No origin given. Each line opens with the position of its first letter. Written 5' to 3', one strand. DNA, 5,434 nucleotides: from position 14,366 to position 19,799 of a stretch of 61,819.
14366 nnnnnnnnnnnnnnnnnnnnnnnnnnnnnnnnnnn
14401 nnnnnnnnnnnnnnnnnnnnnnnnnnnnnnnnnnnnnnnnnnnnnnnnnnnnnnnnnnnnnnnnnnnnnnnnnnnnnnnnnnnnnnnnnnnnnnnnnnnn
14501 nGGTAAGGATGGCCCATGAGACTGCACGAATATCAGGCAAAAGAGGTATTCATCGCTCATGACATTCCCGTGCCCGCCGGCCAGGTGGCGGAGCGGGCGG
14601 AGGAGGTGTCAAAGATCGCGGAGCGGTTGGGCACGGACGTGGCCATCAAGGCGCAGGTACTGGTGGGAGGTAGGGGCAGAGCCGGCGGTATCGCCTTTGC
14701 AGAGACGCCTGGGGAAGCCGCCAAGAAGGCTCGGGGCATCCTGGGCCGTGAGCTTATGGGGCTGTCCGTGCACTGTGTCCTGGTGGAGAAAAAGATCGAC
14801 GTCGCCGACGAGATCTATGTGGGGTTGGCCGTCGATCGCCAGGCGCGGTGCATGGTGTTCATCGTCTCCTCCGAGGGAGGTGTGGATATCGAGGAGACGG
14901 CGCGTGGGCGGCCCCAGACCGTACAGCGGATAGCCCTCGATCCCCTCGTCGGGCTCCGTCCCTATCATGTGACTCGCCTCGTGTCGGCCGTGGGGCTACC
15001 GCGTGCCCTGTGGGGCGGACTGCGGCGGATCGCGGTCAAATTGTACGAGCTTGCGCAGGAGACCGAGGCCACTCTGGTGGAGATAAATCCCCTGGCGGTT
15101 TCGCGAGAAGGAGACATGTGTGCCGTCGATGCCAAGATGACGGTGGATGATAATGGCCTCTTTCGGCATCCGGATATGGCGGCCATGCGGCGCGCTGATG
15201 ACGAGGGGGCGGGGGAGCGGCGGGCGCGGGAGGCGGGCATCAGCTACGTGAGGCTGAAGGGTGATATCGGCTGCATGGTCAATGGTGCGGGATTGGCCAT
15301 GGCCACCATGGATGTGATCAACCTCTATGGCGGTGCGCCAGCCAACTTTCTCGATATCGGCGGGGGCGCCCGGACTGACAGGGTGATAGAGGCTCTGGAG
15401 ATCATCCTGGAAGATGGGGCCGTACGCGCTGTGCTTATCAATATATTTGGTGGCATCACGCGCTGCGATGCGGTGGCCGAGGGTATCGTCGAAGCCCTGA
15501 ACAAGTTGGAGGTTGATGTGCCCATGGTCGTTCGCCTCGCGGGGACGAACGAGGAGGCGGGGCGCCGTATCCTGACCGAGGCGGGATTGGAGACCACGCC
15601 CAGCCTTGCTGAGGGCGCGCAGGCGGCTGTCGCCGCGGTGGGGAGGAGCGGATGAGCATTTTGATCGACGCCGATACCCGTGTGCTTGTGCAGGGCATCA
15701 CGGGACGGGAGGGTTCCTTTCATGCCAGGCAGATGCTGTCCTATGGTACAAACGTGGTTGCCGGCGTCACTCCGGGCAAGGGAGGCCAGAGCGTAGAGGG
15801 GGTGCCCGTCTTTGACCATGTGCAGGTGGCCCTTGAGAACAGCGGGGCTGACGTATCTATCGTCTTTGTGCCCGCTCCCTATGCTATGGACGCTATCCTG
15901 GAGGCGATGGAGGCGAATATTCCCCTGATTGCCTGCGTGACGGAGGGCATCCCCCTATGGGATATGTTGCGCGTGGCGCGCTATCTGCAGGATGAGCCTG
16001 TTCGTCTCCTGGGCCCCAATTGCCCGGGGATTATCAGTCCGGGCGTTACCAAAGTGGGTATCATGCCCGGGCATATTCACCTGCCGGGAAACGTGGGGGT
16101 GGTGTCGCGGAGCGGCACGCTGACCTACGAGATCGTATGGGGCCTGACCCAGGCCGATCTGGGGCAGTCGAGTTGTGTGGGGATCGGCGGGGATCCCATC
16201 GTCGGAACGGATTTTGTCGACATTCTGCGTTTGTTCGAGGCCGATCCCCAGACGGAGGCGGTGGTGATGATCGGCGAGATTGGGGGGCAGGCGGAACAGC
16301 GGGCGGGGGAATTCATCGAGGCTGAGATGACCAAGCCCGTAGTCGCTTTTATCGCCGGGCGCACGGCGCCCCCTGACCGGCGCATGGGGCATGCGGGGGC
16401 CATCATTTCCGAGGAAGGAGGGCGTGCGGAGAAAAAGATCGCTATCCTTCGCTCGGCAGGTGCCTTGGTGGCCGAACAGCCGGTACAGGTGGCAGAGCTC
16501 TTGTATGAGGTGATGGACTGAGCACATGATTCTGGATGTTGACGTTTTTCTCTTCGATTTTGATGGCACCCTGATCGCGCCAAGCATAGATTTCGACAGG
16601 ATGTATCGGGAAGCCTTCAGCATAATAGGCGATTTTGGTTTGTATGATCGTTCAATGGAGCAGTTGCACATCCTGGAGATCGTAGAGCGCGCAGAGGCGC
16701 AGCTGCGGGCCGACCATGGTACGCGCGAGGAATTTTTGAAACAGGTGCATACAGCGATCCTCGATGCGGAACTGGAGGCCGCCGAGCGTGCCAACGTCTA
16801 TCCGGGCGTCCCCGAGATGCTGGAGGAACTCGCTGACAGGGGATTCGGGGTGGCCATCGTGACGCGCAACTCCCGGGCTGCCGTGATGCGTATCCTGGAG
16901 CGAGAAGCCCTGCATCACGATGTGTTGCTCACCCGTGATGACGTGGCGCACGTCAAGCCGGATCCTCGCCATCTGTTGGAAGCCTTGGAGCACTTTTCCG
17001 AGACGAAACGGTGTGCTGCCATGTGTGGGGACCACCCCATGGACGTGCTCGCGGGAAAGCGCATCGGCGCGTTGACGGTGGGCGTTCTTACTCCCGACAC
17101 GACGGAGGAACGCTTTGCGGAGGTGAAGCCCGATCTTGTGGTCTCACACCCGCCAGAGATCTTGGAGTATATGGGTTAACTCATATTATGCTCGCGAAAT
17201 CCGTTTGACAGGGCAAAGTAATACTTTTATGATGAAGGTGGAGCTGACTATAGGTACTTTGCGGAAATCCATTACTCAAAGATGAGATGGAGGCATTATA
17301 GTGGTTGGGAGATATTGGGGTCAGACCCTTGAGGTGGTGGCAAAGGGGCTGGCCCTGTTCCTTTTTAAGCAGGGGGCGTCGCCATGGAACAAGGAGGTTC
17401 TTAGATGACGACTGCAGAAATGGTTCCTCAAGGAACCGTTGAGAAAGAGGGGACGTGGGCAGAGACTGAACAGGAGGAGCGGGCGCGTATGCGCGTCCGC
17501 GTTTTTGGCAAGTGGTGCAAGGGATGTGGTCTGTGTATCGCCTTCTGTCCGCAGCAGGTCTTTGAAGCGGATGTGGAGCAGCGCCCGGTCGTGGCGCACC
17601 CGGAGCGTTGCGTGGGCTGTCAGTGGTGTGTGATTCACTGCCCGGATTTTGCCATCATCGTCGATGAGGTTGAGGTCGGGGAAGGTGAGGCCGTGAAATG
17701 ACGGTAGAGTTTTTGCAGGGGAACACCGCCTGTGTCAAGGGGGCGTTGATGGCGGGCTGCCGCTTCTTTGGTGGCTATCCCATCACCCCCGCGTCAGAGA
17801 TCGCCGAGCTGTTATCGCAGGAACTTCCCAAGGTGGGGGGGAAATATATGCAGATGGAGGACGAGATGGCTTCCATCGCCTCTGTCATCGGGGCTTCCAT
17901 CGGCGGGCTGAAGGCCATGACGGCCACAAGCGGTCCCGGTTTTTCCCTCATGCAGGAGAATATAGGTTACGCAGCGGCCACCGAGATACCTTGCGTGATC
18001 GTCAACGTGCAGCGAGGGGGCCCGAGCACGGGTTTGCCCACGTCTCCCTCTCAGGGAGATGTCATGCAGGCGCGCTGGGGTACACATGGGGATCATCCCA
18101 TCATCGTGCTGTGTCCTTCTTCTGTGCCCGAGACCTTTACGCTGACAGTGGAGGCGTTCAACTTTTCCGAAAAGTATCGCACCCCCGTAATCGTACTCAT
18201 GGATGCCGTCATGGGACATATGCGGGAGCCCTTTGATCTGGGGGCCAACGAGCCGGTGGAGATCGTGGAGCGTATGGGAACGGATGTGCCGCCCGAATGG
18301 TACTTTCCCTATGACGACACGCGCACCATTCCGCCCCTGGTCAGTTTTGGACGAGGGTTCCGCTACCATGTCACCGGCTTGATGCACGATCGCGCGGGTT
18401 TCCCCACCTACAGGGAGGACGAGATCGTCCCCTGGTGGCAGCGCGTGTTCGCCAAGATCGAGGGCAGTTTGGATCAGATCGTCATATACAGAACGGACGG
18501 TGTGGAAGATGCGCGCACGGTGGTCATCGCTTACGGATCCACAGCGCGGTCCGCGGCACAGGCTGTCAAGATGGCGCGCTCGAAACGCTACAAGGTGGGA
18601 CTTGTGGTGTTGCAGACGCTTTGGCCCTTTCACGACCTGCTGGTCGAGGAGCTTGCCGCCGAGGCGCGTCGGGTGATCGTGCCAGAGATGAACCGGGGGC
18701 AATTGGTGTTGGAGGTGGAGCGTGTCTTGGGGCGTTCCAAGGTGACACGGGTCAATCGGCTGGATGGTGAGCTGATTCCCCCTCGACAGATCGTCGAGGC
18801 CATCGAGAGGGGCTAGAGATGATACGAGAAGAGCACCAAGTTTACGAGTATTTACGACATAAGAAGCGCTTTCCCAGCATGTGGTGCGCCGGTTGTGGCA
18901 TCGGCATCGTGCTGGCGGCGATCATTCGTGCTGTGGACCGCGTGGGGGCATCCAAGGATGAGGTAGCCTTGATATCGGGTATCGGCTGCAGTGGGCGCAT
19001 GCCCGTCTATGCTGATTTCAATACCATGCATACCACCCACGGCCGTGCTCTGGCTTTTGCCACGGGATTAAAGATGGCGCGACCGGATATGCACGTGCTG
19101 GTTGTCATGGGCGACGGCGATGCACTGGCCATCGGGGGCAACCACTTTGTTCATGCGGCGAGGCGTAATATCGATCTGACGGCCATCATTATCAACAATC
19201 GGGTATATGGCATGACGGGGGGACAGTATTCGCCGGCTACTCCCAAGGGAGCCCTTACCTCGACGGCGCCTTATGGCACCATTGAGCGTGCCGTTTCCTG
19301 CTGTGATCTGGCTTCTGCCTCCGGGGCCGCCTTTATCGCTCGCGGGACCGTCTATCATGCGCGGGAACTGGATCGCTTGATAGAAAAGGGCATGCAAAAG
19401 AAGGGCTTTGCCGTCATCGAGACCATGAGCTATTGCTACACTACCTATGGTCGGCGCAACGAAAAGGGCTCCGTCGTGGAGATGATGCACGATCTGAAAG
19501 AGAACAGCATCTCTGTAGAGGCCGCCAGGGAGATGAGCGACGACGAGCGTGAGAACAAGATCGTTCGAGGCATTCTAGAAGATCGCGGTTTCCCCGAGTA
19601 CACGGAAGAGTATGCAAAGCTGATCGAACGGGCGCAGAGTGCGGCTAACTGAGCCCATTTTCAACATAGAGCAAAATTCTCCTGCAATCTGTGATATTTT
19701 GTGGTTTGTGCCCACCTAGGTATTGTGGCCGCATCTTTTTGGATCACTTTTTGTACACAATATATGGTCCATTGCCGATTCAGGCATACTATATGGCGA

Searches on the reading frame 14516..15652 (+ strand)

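Call 7: search_protein_families(library=pfam, proteins=[window:14516-15652:+], max_evalue=0.001)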
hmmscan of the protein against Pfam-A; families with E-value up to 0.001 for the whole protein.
window:14516-15652:+ (379 aa): 6 families
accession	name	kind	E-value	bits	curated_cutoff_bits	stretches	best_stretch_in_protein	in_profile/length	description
PF08442.15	ATP-grasp_2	-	2.2e-61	207.5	29.5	1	2-194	1-201/202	ATP-grasp domain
PF00549.24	Ligase_CoA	-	5.4e-30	104.6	24.5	1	254-372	1-126/128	CoA-ligase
PF13549.11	ATP-grasp_5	-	8.8e-12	45.3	27.6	1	3-210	10-221/221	ATP-grasp domain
PF24948.1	Citrate_synth_N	-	2.4e-08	34.1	83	1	41-216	53-226/232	ATP-citrate synthase ATP-grasp domain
PF01071.24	GARS_A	-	0.00016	22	27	1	8-96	6-91/194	Phosphoribosylglycinamide synthetase, ATP-grasp (A) domain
PF02786.22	CPSase_L_D2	-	0.00022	21.3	19.8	1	10-114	7-109/211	Carbamoyl-phosphate synthase L chain, ATP binding domain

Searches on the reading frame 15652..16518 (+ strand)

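Call 7: search_protein_families(library=pfam, proteins=[window:15652-16518:+], max_evalue=0.001)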
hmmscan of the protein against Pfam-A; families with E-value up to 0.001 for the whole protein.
window:15652-16518:+ (289 aa): 4 families
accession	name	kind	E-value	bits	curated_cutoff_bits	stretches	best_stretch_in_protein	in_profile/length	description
PF02629.25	CoA_binding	-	7.2e-29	100.8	22.3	1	7-99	2-97/97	CoA binding domain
PF00549.24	Ligase_CoA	-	1.4e-22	80.6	24.5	1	151-271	1-127/128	CoA-ligase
PF13607.11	Succ_CoA_lig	-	1.7e-13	50.9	27.4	1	145-281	1-132/138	Succinyl-CoA ligase like flavodoxin domain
PF13380.12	CoA_binding_2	-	1.1e-05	26.3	22.8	1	18-128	13-114/116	CoA binding domain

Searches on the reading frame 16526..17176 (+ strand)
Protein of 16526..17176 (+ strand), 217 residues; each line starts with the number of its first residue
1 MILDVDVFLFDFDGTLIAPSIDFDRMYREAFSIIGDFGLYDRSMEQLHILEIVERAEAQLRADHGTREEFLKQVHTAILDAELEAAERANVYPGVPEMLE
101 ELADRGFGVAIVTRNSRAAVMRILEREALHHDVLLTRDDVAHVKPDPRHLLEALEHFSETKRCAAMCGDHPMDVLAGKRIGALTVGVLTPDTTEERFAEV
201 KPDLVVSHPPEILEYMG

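Call 7: search_protein_families(library=pfam, proteins=[window:16526-17176:+], max_evalue=0.001)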
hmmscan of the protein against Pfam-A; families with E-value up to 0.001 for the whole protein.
window:16526-17176:+ (217 aa): 4 families
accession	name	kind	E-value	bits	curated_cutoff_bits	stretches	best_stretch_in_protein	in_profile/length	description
PF13419.12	HAD_2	-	4.9e-24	85.8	23.8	1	9-187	2-178/178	Haloacid dehalogenase-like hydrolase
PF00702.32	Hydrolase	-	8e-23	82.3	26.4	1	5-181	1-191/191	haloacid dehalogenase-like hydrolase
PF12710.13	HAD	-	4.2e-11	44.1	27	1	9-174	2-185/189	haloacid dehalogenase-like hydrolase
PF13242.12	Hydrolase_like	-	1.1e-08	35.3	22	1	144-207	4-70/75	HAD-hyrolase-like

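Call 76: search_protein_families(library=ncbifam, proteins=[window:16526-17176:+], max_evalue=0.001)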
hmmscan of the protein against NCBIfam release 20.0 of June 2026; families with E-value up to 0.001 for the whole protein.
window:16526-17176:+ (217 aa): 34 families (the best 25 are shown)
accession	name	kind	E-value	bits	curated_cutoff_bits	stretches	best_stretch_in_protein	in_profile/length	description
NF009804.0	PRK13288.1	equivalog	6.2e-24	84.7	218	1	5-214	3-208/215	pyrophosphatase PpaX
NF009695.0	PRK13222.1-2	equivalog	3.5e-18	65.9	225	1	3-216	4-222/226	phosphoglycolate phosphatase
TIGR01454.1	AHBA_synth_RP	hypoth_equivalog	1.1e-17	64.3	246.65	1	86-215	71-202/205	AHBA synthesis associated protein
TIGR02253.1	CTE7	subfamily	2.4e-15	56.9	169.75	1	7-212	4-220/221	TIGR02253 family HAD-type hydrolase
TIGR03351.1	PhnX-like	hypoth_equivalog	1.7e-14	54.4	218.9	1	63-212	58-215/220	phosphonatase-like hydrolase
TIGR01449.2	PGP_bact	equivalog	4.1e-14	52.6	180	1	68-209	65-206/213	phosphoglycolate phosphatase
TIGR01662.1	HAD-SF-IIIA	subfamily_domain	2.6e-12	47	44.6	1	87-187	22-138/141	HAD-IIIA family hydrolase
NF009697.0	PRK13222.1-4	equivalog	1.3e-11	44.3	327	1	66-216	69-222/232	phosphoglycolate phosphatase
TIGR01422.2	phosphonatase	equivalog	6.6e-11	42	220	1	55-189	60-201/251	phosphonoacetaldehyde hydrolase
TIGR01549.1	HAD-SF-IA-v1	subfamily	7.9e-11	42.6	23.3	1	39-181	10-149/149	HAD-IA family hydrolase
TIGR01428.1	HAD_type_II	equivalog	2.2e-10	40.9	125.4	1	83-185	84-188/197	haloacid dehalogenase type II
NF053653.1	InDiPhoBT2121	equivalog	2e-09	37.4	245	1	81-207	77-206/216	inorganic diphosphatase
NF009696.0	PRK13222.1-3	equivalog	2.4e-09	37.2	359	1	7-214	5-214/223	N-acetylmuramic acid 6-phosphate phosphatase MupP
TIGR01509.1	HAD-SF-IA-v3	subfamily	3.3e-09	37.1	29.4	1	80-187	55-154/154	HAD-IA family hydrolase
NF009698.0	PRK13223.1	equivalog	3.8e-09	36.1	466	1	9-207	17-220/272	phosphoglycolate phosphatase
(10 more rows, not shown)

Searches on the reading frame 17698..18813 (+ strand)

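Call 7: search_protein_families(library=pfam, proteins=[window:17698-18813:+], max_evalue=0.001)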
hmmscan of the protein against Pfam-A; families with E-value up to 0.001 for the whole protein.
window:17698-18813:+ (372 aa): 3 families
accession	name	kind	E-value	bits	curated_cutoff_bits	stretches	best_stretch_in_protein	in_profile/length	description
PF01855.24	POR_N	-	4e-67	226.8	27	1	15-239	2-220/231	Pyruvate flavodoxin/ferredoxin oxidoreductase, thiamine diP-bdg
PF17147.9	PFOR_II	-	3.1e-18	66.5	27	1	272-365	1-102/102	Pyruvate:ferredoxin oxidoreductase core domain II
PF02780.25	Transketolase_C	-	3.6e-07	30.6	25.9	1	271-332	9-70/124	Transketolase, C-terminal domain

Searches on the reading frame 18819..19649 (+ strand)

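Call 7: search_protein_families(library=pfam, proteins=[window:18819-19649:+], max_evalue=0.001)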
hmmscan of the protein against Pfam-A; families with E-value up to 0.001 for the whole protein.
window:18819-19649:+ (277 aa): 1 family
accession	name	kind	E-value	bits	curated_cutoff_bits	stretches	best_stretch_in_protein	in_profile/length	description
PF02775.26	TPP_enzyme_C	-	5.1e-33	114.5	21.9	1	57-201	4-150/151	Thiamine pyrophosphate enzyme, C-terminal TPP binding domain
